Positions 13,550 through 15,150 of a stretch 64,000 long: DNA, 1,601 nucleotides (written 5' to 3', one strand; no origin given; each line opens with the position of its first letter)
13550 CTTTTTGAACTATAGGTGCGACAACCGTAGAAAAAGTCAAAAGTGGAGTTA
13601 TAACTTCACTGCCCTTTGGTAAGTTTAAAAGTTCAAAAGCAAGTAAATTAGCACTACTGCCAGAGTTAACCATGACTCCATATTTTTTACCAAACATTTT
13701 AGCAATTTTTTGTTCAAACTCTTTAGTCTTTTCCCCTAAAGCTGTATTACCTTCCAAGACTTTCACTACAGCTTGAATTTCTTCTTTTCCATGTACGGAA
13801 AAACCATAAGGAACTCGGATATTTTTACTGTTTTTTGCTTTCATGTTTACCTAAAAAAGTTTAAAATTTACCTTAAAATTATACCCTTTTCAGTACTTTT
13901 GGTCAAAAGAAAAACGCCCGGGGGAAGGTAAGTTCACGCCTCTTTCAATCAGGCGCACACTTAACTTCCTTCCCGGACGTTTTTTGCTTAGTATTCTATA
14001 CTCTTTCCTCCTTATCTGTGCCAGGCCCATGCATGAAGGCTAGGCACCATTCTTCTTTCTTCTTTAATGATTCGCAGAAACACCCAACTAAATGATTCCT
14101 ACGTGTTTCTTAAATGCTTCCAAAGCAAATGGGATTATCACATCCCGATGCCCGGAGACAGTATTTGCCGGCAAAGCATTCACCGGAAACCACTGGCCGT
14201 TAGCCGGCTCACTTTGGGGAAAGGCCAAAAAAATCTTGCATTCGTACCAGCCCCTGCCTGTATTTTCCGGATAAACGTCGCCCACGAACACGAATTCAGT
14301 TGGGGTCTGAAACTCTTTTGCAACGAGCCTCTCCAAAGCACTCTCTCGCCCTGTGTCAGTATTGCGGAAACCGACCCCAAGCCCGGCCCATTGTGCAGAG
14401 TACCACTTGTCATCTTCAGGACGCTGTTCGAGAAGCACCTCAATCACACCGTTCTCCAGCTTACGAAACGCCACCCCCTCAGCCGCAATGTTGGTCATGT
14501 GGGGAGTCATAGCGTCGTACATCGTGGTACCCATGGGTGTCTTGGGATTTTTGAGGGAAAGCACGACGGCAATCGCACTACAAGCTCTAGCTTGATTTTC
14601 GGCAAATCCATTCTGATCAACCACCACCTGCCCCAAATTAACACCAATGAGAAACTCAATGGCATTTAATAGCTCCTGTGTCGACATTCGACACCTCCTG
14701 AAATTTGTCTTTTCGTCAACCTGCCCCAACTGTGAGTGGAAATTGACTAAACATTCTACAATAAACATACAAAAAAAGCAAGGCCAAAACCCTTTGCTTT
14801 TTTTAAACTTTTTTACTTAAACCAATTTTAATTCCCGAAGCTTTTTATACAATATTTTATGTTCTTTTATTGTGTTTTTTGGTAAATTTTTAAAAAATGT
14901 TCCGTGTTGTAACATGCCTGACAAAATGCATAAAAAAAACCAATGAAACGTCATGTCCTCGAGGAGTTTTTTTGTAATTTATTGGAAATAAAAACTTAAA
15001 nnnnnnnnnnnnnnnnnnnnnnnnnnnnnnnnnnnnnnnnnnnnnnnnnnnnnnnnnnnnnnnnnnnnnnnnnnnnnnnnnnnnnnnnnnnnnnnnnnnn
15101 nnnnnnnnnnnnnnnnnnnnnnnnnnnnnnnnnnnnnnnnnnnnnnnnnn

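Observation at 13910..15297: Tandem pair: native AT-rich Nudix gene followed by a GC-rich distant paralog (island A) with its own SD and GC-rich terminator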

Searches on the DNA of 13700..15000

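Call 7: search_rna_families(source=window, start=13700, end=15000, threshold=evalue, max_evalue=10, show_alignments=2)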
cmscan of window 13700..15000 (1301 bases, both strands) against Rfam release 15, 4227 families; matches with E-value up to 10: 11.
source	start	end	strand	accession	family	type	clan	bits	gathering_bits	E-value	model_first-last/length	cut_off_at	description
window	14923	14992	-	RF02732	JA04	Gene; sRNA;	-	23.2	81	1.3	1-81/81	no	Aggregatibacter sRNA JA04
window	14751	14807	+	RF02432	SpF25_sRNA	Gene; sRNA;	-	22.5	48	0.66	1-102/102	no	Streptococcus sRNA SpF25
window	14711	14810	+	RF02059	STnc50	Gene; sRNA;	-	17.5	55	8.4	1-84/84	no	Salmonella enterica sRNA STnc40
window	13903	13991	-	RF04207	MIR5048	Gene; miRNA;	-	17.1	160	0.23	1-356/356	no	MIR5048 microRNA precursor family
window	14764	14849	-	RF00558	L20_leader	Cis-reg; leader;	-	17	58.7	2.6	1-127/127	no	Ribosomal protein L20 leader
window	14757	14817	-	RF04060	mir-703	Gene; miRNA;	-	16.9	88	6.8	1-67/67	no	mir-703 microRNA precursor family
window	14846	14976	+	RF01859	Phe_leader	Cis-reg; leader;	-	16.9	55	9.4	1-125/125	no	Phenylalanine leader peptide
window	13903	13943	-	RF00489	ctRNA_p42d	Gene; antisense;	-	16.3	50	3.2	1-46/46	no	ctRNA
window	13899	13995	-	RF00885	MIR821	Gene; miRNA;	-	15.9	249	3.6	1-275/275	no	MIR821 microRNA precursor family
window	13790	13881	-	RF01494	rliD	Gene; antisense;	-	14.4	50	0.3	1-327/327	no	Listeria sRNA rliD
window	13730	13850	+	RF02706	TeloSII_ncR30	Gene; sRNA;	-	12.1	86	5.7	1-226/226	no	TeloSII non coding RNA 30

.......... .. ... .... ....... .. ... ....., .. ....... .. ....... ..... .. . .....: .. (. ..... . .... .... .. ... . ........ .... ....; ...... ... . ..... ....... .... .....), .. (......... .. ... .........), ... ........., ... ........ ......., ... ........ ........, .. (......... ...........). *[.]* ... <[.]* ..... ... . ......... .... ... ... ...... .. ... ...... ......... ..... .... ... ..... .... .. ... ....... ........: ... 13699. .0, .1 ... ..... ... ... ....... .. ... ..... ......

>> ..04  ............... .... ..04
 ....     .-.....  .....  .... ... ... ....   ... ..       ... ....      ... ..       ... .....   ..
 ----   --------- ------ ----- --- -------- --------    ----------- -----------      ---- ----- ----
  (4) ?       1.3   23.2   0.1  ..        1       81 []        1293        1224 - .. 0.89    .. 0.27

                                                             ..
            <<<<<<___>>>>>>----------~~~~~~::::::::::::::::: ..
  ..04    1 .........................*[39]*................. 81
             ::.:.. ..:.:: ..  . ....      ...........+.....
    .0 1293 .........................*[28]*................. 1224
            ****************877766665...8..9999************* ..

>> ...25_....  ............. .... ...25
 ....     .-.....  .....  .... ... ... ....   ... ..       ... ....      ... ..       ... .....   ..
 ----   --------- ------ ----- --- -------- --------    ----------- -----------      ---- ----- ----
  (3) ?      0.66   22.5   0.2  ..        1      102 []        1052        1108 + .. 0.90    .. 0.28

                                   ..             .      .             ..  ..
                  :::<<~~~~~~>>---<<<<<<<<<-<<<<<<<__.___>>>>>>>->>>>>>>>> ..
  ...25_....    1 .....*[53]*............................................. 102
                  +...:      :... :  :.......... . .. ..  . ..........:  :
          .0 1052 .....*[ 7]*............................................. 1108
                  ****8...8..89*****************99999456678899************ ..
